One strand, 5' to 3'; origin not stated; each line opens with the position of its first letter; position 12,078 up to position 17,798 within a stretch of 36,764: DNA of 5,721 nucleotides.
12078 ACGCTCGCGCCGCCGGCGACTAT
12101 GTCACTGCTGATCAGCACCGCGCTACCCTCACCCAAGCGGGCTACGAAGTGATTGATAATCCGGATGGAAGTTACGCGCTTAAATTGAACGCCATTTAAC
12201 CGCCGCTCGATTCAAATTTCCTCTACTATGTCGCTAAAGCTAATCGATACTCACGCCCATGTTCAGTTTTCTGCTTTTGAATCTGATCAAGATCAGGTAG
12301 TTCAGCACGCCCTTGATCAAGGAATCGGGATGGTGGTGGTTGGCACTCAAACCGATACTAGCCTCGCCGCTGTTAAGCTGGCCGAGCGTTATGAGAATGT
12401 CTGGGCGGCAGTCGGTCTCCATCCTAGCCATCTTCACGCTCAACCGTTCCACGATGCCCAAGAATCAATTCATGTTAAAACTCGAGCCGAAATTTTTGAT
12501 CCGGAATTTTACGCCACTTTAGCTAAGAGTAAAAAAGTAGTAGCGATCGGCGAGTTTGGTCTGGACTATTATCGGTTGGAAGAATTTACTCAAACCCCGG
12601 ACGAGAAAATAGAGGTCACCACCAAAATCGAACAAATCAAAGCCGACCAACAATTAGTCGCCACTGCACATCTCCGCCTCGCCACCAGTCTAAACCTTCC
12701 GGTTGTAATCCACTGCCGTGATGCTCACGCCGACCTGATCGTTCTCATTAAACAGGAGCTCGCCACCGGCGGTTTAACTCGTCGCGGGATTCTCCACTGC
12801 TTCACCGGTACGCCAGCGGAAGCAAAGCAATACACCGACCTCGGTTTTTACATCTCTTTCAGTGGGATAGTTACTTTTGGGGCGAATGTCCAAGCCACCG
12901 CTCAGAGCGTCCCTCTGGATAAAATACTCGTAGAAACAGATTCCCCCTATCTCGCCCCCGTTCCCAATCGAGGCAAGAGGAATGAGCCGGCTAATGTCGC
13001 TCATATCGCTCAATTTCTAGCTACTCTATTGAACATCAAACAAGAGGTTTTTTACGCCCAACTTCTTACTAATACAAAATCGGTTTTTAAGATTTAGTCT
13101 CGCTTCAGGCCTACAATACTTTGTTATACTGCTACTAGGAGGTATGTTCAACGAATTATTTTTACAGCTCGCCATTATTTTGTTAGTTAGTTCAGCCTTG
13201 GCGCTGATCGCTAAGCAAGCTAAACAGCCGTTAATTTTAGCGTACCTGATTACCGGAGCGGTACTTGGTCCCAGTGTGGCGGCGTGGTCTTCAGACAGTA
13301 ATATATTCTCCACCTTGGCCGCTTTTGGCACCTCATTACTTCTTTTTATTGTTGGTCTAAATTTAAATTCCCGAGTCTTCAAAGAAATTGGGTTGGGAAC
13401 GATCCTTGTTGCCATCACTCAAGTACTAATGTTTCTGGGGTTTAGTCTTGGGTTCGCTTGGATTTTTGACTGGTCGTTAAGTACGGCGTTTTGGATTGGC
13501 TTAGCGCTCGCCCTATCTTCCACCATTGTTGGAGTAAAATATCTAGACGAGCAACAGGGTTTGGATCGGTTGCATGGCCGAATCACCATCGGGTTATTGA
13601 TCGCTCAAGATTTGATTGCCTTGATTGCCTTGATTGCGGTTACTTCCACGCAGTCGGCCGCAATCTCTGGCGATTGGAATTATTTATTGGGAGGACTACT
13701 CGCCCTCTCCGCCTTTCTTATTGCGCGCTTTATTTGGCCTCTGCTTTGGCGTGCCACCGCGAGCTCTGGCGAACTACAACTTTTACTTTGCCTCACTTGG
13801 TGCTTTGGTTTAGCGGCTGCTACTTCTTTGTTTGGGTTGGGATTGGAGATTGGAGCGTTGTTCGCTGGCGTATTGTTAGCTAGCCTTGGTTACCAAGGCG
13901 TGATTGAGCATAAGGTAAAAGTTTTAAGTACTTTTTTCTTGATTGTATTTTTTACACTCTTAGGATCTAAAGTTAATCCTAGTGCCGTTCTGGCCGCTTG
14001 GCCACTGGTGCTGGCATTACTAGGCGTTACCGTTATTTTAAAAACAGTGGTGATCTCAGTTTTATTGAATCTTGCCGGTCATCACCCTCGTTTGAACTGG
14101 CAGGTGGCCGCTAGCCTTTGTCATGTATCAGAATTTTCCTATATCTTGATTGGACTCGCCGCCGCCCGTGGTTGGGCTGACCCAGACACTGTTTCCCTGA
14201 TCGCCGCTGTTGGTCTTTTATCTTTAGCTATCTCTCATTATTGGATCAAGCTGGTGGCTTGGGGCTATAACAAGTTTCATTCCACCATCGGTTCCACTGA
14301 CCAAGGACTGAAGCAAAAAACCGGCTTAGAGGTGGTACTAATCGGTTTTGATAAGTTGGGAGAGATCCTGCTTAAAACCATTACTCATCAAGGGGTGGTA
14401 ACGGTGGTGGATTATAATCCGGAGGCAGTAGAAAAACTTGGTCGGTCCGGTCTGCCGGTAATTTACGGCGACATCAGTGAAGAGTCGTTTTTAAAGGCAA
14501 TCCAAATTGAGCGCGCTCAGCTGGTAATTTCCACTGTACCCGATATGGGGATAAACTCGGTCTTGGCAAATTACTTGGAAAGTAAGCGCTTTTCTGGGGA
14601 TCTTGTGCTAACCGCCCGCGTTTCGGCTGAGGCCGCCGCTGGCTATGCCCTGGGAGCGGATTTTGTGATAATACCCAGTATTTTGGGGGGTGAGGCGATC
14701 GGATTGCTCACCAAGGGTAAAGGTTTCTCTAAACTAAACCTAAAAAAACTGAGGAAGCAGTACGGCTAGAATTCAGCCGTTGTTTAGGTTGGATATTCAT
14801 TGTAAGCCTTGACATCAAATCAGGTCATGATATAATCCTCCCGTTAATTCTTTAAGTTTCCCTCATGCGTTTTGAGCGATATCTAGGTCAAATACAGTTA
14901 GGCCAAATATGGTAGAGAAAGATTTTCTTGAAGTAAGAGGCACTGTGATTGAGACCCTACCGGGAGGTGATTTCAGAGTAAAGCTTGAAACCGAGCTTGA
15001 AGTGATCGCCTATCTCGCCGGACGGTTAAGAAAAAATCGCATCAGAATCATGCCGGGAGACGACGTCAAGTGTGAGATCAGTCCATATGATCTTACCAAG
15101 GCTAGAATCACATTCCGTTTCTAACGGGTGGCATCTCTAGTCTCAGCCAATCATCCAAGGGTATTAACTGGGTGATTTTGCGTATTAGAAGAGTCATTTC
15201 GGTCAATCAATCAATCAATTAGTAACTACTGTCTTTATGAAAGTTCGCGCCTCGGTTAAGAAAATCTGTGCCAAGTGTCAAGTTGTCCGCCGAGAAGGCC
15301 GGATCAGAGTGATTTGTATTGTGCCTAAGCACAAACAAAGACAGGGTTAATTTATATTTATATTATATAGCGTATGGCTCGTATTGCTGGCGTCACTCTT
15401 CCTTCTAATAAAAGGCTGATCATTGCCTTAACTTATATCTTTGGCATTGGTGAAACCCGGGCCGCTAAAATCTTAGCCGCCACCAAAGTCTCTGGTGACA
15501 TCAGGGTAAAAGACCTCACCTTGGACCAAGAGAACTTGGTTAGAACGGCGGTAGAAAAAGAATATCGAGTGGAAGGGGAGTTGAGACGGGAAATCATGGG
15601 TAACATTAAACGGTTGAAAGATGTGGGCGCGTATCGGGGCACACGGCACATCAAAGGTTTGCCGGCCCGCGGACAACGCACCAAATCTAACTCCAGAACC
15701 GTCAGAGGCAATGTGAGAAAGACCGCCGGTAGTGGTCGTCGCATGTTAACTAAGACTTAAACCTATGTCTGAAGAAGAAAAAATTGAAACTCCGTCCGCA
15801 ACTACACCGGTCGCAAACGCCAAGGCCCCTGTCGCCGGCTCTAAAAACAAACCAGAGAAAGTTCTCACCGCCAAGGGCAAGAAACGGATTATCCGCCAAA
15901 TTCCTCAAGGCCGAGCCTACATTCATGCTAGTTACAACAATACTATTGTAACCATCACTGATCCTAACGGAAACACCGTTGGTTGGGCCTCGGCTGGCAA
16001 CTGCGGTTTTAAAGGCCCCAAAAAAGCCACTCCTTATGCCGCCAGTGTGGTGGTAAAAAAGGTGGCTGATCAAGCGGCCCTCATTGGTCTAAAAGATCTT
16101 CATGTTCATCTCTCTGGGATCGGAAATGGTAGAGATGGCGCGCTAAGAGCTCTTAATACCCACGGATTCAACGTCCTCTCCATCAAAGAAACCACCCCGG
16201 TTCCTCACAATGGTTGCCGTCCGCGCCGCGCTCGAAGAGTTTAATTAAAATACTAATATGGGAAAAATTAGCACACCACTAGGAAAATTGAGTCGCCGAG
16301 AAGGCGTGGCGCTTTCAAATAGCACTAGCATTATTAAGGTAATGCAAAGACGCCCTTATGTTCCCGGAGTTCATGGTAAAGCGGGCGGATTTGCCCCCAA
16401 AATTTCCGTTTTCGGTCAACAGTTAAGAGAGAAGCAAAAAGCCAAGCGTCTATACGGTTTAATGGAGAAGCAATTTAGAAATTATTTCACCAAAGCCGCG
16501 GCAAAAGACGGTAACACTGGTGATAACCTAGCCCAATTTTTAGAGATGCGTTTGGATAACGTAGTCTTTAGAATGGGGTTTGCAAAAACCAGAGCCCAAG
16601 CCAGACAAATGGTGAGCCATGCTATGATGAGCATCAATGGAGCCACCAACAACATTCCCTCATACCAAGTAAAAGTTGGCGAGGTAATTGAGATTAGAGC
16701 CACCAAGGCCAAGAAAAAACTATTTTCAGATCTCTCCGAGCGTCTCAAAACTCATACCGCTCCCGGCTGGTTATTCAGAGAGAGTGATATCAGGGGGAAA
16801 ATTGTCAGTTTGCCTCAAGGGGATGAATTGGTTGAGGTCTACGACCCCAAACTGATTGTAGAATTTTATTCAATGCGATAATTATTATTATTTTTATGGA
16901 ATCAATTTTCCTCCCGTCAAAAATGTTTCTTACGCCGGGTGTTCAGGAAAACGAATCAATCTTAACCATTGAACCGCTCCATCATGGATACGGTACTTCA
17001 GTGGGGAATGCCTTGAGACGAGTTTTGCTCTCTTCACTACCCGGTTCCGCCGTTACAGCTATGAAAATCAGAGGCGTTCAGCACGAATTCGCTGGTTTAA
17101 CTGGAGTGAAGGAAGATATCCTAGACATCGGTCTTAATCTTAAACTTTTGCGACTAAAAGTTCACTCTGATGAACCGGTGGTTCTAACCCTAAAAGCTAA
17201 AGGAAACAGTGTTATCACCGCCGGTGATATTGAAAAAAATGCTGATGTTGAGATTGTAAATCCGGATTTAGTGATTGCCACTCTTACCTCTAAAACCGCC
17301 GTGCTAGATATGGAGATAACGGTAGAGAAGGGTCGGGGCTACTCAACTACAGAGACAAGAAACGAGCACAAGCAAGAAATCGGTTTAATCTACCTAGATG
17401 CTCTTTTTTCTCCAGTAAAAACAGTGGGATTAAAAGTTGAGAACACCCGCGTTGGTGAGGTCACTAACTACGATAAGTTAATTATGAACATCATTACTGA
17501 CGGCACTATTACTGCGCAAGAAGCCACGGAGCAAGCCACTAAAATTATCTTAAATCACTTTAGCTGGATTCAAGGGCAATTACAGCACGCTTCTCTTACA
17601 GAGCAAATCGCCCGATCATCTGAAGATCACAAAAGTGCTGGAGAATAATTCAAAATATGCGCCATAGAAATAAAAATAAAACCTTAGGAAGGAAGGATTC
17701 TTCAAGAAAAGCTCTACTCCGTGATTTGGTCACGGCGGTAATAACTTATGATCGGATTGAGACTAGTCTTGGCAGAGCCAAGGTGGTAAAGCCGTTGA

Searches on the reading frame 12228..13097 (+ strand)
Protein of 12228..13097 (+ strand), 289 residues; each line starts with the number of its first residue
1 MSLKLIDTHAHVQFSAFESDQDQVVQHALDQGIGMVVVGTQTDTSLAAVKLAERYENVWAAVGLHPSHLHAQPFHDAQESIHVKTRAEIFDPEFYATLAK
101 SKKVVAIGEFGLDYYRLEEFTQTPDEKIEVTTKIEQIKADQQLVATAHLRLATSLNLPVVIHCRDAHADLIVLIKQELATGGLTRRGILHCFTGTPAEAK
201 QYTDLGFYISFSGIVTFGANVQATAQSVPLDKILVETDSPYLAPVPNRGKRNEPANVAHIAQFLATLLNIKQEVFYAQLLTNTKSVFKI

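Call 11: search_protein_families(library=pfam, proteins=[window:12228-13097:+])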
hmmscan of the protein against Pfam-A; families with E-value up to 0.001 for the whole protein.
window:12228-13097:+ (289 aa): 2 families
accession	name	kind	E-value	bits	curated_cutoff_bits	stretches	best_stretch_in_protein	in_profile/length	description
PF01026.27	TatD_DNase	-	8.1e-74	248.6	27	1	6-288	1-253/253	TatD related DNase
PF10503.15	Esterase_PHB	-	0.00078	19.2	23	0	23-92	88-154/219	Esterase PHB depolymerase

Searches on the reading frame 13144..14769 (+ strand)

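Call 39: search_protein_families(library=pfam, proteins=[window:13144-14769:+])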
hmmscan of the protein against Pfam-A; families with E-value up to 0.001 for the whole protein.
window:13144-14769:+ (541 aa): 2 families
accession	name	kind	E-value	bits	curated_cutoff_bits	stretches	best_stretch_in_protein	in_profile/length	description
PF00999.27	Na_H_Exchanger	-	7.3e-46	157.2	26.2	1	15-369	4-370/375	Sodium/hydrogen exchanger, transmembrane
PF02254.24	TrkA_N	-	3.6e-17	63.2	23.8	1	397-511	1-116/116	TrkA-N domain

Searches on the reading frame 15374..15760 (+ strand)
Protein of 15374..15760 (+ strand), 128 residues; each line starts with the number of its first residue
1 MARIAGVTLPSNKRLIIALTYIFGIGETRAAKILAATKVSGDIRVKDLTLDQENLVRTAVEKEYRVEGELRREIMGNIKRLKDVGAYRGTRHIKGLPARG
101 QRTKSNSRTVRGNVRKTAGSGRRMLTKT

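Call 39: search_protein_families(library=pfam, proteins=[window:15374-15760:+])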
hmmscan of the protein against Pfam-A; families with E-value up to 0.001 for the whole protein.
window:15374-15760:+ (128 aa): 1 family
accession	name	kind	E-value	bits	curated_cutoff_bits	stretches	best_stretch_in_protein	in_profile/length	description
PF00416.27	Ribosomal_S13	-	6.7e-27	94.9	31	1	3-109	1-128/128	Ribosomal protein S13/S18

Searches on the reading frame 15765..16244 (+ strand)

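Call 39: search_protein_families(library=pfam, proteins=[window:15765-16244:+])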
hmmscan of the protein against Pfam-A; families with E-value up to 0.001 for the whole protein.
window:15765-16244:+ (159 aa): 1 family
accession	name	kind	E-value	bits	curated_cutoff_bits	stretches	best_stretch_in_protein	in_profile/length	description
PF00411.24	Ribosomal_S11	-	8.5e-38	129.6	25.1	1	49-158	1-110/110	Ribosomal protein S11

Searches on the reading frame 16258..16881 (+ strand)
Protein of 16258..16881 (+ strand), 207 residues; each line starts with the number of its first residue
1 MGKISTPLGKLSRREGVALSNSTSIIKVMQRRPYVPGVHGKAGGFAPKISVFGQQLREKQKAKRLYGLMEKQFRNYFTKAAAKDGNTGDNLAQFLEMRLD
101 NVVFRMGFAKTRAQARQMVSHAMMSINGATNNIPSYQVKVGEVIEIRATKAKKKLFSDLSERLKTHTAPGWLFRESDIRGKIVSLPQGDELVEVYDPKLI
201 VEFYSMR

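Call 39: search_protein_families(library=pfam, proteins=[window:16258-16881:+])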
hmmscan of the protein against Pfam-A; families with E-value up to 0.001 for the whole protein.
window:16258-16881:+ (207 aa): 2 families
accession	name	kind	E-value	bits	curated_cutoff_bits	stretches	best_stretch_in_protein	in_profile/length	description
PF00163.24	Ribosomal_S4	-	3.7e-22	79.3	23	1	7-96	5-95/95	Ribosomal protein S4/S9 N-terminal domain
PF01479.30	S4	-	9e-15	54.6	22.8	1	97-144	1-48/48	S4 domain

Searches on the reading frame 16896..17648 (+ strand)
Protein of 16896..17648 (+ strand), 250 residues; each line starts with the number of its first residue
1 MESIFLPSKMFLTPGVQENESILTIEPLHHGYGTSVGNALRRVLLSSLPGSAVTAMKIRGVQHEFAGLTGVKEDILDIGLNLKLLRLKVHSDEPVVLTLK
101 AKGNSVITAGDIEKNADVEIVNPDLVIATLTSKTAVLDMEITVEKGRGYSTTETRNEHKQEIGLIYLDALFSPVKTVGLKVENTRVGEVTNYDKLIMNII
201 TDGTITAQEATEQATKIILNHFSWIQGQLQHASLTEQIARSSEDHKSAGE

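Call 39: search_protein_families(library=pfam, proteins=[window:16896-17648:+])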
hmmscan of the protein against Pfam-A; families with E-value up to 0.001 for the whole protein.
window:16896-17648:+ (250 aa): 2 families
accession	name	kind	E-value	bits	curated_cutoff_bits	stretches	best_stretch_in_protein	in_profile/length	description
PF01000.31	RNA_pol_A_bac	-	1e-30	106.8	33.9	1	57-172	2-119/119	RNA polymerase Rpb3/RpoA insert domain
PF01193.29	RNA_pol_L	-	5.8e-20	71.2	24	1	26-222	1-74/74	RNA polymerase Rpb3/Rpb11 dimerisation domain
